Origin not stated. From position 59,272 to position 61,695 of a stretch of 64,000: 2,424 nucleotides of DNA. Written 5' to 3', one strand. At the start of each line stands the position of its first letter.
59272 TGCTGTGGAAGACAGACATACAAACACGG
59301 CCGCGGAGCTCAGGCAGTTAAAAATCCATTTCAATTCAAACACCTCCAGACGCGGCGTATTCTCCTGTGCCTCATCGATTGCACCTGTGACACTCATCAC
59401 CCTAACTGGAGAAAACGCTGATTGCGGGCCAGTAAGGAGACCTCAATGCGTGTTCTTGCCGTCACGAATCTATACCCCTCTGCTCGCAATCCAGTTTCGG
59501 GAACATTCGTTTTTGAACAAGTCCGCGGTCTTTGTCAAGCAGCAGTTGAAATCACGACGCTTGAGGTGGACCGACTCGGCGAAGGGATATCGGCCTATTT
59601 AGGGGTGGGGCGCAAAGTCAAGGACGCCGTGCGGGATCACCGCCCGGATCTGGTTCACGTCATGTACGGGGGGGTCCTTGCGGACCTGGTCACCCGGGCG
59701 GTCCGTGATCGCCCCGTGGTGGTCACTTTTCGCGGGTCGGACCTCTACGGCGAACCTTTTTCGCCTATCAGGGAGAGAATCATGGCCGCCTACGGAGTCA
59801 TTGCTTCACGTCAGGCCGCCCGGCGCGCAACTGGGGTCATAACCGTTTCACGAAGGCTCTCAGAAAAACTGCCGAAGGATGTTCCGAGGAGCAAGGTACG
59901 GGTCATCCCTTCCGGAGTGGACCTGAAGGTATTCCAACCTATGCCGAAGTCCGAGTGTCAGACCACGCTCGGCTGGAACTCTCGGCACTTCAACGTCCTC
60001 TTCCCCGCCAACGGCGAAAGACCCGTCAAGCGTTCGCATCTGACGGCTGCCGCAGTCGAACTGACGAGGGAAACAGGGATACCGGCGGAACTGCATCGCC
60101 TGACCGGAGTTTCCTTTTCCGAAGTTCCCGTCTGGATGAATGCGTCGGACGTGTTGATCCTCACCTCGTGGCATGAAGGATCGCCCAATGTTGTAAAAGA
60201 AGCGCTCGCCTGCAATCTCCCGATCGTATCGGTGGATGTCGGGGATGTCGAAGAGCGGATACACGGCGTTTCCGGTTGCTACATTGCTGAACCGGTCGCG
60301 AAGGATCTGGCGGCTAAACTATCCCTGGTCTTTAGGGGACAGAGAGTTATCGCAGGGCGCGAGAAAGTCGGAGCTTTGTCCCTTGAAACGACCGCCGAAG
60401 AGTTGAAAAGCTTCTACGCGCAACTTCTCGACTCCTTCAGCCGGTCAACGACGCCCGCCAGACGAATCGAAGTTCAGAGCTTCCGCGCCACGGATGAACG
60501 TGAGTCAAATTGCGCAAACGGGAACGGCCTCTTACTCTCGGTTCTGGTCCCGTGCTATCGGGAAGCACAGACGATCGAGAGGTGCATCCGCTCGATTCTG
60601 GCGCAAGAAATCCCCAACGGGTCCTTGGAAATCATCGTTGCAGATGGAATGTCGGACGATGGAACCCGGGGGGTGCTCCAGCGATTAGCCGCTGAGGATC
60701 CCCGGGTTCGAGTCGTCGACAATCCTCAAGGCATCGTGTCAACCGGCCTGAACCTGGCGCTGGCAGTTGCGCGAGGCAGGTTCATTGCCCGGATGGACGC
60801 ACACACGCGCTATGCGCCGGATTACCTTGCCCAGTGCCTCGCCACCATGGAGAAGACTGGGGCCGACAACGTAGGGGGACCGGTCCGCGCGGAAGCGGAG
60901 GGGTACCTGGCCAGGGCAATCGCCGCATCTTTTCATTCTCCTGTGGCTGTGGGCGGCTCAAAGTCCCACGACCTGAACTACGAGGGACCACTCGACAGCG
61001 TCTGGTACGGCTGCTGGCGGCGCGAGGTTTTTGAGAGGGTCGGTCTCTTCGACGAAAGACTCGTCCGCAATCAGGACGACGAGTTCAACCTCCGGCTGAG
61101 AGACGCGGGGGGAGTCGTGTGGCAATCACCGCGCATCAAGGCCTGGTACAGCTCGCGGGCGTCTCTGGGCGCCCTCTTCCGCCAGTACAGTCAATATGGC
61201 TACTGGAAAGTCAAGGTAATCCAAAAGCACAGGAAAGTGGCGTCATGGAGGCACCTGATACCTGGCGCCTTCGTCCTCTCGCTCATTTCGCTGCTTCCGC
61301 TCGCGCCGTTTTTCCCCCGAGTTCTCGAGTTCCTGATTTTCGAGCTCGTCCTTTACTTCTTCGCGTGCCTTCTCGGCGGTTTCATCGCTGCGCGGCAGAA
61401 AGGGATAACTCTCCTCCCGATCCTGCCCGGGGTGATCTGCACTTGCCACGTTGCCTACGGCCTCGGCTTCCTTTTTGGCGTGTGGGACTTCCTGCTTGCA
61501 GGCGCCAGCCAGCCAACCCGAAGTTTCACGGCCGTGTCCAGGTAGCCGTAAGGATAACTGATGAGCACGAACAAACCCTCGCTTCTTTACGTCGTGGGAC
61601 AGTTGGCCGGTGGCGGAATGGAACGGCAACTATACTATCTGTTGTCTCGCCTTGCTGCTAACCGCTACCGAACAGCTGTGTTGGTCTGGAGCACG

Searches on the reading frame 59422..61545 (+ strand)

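Call 84: search_protein_families(library=pfam, proteins=[window:59422-61545:+], max_evalue=0.00001)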
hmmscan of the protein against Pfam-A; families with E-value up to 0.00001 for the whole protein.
window:59422-61545:+ (707 aa): 7 families
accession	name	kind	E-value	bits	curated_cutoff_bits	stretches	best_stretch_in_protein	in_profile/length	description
PF00535.33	Glycos_transf_2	-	1.8e-28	100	23.3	1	373-491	1-118/168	Glycosyl transferase family 2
PF13641.12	Glyco_tranf_2_3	-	1.8e-16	61.3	27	1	372-588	3-223/230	Glycosyltransferase like family 2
PF13439.12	Glyco_transf_4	-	3.3e-15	57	28.5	1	54-169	52-169/170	Glycosyltransferase Family 4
PF13692.12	Glyco_trans_1_4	-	6.1e-13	49.7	27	1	218-301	55-137/142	Glycosyl transferases group 1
PF13579.12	Glyco_trans_4_4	-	9.5e-11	42.7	29.7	1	40-165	38-158/158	Glycosyl transferase 4-like domain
PF00534.26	Glycos_transf_1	-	4e-09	36.7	26.4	1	213-305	64-157/172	Glycosyl transferases group 1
PF13632.12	Glyco_trans_2_3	-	1.1e-08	35.6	27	1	455-647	2-197/198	Glycosyl transferase family group 2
